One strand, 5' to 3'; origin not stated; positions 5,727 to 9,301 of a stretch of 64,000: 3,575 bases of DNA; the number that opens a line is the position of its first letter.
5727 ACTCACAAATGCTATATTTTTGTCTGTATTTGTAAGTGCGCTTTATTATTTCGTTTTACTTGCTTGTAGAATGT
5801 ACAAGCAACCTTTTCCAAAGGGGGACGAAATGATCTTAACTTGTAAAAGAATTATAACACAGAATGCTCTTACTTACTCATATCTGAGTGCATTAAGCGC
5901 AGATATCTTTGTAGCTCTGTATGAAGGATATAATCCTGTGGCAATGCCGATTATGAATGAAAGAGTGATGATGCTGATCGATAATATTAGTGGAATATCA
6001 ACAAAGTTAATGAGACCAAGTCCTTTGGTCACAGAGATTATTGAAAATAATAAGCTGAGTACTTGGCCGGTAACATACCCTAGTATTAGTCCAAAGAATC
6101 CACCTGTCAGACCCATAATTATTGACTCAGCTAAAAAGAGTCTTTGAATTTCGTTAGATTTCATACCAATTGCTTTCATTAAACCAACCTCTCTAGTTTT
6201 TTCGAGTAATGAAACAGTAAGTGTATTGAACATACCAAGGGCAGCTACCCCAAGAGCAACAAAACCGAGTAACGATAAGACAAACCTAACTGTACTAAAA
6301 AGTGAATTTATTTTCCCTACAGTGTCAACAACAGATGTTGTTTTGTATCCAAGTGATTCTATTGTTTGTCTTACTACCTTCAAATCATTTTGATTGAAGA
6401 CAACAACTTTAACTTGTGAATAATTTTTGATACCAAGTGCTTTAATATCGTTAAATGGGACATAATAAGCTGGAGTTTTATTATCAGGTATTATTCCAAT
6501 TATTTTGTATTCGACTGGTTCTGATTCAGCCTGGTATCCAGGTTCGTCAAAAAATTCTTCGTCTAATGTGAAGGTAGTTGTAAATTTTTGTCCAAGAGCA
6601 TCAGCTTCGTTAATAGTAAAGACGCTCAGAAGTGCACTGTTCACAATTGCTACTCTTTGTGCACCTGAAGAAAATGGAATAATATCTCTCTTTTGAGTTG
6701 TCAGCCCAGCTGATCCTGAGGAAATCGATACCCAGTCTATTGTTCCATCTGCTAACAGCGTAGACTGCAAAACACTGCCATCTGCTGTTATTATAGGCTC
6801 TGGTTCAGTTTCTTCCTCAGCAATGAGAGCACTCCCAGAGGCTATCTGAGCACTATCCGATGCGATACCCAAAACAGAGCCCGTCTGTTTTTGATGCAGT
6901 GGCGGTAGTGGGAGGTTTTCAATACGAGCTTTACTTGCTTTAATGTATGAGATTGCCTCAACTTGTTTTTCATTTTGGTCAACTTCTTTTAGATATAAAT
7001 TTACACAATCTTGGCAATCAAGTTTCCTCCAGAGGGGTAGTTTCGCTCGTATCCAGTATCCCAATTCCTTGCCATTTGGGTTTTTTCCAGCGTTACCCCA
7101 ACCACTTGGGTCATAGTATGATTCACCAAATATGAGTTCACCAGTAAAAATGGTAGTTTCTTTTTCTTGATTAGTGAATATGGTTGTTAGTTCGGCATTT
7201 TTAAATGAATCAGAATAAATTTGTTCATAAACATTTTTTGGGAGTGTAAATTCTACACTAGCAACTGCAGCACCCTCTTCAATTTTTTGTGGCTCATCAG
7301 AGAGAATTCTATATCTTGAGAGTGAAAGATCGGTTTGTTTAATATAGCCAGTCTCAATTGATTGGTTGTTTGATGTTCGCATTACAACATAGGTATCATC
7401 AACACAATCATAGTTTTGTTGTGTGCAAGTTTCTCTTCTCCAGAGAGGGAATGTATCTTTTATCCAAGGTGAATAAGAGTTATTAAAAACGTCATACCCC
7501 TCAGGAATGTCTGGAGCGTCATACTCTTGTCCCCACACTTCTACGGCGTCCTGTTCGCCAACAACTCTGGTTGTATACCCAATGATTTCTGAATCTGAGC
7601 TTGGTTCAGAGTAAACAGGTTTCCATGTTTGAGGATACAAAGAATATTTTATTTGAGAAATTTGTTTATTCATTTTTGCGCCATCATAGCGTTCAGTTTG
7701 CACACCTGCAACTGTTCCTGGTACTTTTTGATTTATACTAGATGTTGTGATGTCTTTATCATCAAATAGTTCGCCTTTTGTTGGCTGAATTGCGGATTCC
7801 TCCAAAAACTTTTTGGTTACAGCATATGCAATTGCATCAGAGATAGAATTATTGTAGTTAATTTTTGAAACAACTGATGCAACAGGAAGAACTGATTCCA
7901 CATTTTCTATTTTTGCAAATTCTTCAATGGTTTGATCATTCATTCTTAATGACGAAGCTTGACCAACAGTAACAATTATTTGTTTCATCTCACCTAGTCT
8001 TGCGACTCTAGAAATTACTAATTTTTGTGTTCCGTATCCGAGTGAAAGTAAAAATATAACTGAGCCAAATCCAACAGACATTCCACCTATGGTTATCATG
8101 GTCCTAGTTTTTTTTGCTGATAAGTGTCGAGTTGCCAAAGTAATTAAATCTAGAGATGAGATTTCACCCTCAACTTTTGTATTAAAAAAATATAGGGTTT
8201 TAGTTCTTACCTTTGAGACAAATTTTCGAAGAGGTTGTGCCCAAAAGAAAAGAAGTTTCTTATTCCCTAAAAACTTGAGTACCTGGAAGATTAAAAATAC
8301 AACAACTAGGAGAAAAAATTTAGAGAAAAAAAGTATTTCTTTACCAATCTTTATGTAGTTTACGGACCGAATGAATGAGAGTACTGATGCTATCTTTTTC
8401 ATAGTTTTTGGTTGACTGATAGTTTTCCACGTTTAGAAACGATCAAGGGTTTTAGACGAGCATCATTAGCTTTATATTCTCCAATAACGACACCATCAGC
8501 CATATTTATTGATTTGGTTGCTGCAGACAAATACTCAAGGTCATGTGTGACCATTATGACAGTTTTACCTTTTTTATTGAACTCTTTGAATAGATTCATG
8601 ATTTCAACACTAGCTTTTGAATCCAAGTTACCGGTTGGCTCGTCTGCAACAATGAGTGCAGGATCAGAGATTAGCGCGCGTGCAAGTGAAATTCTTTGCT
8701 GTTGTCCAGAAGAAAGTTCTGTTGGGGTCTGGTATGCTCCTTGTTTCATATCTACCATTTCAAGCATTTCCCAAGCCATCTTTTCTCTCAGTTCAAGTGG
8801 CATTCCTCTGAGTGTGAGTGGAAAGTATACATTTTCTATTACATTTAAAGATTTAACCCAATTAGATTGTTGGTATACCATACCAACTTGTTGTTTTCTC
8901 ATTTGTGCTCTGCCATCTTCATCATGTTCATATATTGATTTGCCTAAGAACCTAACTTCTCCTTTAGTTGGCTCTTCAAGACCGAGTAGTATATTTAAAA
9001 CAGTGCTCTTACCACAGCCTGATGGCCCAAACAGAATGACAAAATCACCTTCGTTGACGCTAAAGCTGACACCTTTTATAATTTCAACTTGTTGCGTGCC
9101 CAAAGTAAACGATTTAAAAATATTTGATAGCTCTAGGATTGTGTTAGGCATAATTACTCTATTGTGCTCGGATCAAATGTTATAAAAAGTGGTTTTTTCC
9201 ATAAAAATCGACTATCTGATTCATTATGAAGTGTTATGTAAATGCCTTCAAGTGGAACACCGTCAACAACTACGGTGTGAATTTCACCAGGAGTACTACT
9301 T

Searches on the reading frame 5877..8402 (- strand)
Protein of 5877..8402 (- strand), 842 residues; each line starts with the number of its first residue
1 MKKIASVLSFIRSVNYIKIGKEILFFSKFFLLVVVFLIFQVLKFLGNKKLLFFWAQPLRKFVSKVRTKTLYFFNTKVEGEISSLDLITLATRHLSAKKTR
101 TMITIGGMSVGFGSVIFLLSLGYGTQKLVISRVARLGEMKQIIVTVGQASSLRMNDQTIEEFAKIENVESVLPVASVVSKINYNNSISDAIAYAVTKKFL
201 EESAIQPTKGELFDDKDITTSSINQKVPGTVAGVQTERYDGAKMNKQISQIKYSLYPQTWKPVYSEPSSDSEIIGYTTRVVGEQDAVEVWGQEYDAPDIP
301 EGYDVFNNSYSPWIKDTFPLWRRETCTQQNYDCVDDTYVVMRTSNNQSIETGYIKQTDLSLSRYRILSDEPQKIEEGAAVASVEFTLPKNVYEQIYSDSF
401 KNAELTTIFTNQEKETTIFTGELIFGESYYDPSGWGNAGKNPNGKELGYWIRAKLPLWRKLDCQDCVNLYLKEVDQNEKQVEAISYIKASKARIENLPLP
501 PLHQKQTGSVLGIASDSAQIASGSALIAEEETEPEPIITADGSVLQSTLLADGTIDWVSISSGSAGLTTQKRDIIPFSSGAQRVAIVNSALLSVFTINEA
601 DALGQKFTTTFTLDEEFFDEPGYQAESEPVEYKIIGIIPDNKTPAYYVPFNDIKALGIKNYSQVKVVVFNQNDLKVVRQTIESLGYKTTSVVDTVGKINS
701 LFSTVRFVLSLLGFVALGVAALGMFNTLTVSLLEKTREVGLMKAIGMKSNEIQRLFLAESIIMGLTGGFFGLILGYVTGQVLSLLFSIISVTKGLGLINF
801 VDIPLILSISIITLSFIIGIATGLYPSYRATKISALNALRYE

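Call 38: search_protein_families(library=pfam, proteins=[window:5877-8402:-], max_evalue=0.01)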
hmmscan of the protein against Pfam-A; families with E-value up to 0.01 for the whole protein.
window:5877-8402:- (842 aa): 2 families
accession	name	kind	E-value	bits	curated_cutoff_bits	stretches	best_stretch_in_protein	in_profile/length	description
PF02687.27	FtsX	-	1.2e-15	58.1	25.5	1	711-834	2-119/120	FtsX-like permease C-terminal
PF12704.14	MacB_PCD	-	7.3e-13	49.7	27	1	101-220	1-118/207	MacB-like periplasmic core domain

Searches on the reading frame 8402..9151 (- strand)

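Call 38: search_protein_families(library=pfam, proteins=[window:8402-9151:-], max_evalue=0.01)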
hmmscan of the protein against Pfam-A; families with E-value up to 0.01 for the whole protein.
window:8402-9151:- (250 aa): 12 families
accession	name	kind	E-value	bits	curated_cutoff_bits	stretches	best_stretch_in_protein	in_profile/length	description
PF00005.33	ABC_tran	-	2.7e-33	115.9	25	1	26-173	2-136/137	ABC transporter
PF13304.12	AAA_21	-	3.9e-12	47.3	27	1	132-206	224-301/304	AAA domain, putative AbiEii toxin, Type IV TA system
PF02463.25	SMC_N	-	1.6e-05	24.9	40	1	35-217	24-211/220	RecF/RecN/SMC N terminal domain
PF03193.22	RsgA_GTPase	-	0.00025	21.3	30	1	18-66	90-137/174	RsgA GTPase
PF13401.12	AAA_22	-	0.0007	20.4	27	1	36-171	6-92/130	AAA domain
PF01637.24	ATPase_2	-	0.0018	18.6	33.2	0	34-208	19-122/225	ATPase domain predominantly from Archaea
PF03215.21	Rad17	-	0.0033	17.8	23.8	1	36-55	46-65/186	Rad17 P-loop domain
PF13191.12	AAA_16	-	0.006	17.5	32.6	0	33-60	20-50/167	AAA ATPase domain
PF13238.12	AAA_18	-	0.0062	17.4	29.4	0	38-55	1-18/128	AAA domain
PF13166.12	AAA_13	-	0.0066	15.6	36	0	160-217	523-583/713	AAA domain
PF13481.12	AAA_25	-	0.0079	16.3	27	0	32-52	30-50/195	AAA domain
PF13555.12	AAA_29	-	0.0089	16.2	27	0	28-52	15-39/61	P-loop containing region of AAA domain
